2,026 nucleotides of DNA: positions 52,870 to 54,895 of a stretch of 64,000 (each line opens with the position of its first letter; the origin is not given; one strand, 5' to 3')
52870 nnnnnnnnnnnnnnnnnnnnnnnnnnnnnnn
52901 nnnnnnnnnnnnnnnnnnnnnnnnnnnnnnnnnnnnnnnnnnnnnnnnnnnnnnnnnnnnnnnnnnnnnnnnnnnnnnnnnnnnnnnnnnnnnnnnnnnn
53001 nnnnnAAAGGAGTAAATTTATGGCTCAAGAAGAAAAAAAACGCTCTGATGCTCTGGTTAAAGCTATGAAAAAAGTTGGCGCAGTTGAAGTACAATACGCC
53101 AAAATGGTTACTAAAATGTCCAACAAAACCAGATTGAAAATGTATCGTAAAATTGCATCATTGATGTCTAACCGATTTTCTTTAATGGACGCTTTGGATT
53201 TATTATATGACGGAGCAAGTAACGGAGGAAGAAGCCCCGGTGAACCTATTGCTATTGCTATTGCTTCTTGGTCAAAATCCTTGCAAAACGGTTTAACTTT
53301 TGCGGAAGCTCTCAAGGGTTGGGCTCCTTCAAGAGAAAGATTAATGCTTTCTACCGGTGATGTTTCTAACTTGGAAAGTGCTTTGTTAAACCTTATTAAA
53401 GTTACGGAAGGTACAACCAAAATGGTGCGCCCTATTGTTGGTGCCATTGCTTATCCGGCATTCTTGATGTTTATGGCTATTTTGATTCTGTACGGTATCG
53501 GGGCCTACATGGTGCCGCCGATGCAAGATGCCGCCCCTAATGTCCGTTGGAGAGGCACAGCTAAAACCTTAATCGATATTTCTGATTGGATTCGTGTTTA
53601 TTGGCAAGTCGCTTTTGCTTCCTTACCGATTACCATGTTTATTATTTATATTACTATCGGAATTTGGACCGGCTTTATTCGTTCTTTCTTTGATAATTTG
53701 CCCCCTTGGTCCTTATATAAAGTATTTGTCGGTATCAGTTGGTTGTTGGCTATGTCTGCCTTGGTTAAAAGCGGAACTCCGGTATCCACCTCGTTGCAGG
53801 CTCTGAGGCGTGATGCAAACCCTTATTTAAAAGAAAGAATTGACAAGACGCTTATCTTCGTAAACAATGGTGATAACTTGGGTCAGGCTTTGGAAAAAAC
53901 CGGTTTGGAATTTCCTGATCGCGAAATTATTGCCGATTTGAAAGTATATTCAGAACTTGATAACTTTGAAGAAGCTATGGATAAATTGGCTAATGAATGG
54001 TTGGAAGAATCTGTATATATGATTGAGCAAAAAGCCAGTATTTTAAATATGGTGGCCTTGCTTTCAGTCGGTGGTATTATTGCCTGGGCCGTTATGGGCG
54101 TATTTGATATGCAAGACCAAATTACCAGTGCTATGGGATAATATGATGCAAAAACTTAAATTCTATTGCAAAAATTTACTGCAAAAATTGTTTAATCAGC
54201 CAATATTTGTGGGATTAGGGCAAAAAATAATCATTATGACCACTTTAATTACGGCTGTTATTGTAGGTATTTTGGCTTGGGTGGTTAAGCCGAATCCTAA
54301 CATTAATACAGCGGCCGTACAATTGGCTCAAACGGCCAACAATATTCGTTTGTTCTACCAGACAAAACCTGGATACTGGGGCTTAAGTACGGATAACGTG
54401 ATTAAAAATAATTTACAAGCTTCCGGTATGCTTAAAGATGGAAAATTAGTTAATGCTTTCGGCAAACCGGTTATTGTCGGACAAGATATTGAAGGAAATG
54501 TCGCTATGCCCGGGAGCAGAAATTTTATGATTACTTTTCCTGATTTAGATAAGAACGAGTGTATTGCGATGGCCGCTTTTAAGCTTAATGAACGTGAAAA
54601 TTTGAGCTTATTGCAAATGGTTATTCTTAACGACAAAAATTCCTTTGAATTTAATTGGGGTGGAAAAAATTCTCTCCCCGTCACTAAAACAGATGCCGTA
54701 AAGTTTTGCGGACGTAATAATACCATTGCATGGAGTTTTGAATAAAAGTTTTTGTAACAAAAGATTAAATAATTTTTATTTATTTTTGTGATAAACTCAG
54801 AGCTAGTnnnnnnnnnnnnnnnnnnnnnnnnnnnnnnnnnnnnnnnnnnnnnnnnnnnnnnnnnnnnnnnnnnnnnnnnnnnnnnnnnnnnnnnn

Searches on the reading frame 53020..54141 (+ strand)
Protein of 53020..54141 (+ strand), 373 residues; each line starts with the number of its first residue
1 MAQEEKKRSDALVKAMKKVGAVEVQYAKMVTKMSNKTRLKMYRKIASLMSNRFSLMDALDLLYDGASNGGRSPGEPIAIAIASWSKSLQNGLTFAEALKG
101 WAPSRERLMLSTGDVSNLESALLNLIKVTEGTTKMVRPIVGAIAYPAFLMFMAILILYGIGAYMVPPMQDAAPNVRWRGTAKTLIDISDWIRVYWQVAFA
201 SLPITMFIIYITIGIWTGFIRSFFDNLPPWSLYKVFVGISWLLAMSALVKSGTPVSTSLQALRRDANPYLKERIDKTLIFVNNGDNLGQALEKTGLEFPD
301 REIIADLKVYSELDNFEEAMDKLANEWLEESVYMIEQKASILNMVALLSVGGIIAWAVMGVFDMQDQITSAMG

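Call 27: search_protein_families(library=pfam, proteins=[window:53020-54141:+], max_evalue=0.001)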
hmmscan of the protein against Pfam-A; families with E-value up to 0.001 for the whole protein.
window:53020-54141:+ (373 aa): 1 family
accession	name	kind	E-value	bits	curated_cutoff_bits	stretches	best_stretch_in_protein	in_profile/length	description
PF00482.28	T2SSF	-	8.8e-25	87.5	25.2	2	241-362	1-123/125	Type II secretion system (T2SS), protein F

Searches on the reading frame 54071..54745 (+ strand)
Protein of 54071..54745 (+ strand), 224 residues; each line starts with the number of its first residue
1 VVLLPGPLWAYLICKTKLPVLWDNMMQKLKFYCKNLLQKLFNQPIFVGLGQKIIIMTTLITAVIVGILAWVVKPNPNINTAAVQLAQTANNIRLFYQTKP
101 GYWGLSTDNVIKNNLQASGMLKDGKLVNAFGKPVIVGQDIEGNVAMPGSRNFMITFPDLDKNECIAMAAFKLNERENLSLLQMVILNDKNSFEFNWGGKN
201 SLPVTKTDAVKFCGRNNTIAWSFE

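Call 27: search_protein_families(library=pfam, proteins=[window:54071-54745:+], max_evalue=0.001)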
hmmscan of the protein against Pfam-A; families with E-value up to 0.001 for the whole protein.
window:54071-54745:+ (224 aa): 1 family
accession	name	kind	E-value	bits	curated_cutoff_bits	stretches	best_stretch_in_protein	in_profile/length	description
PF05307.16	Bundlin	-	0.00019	22.1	22.3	1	77-174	8-104/151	Bundlin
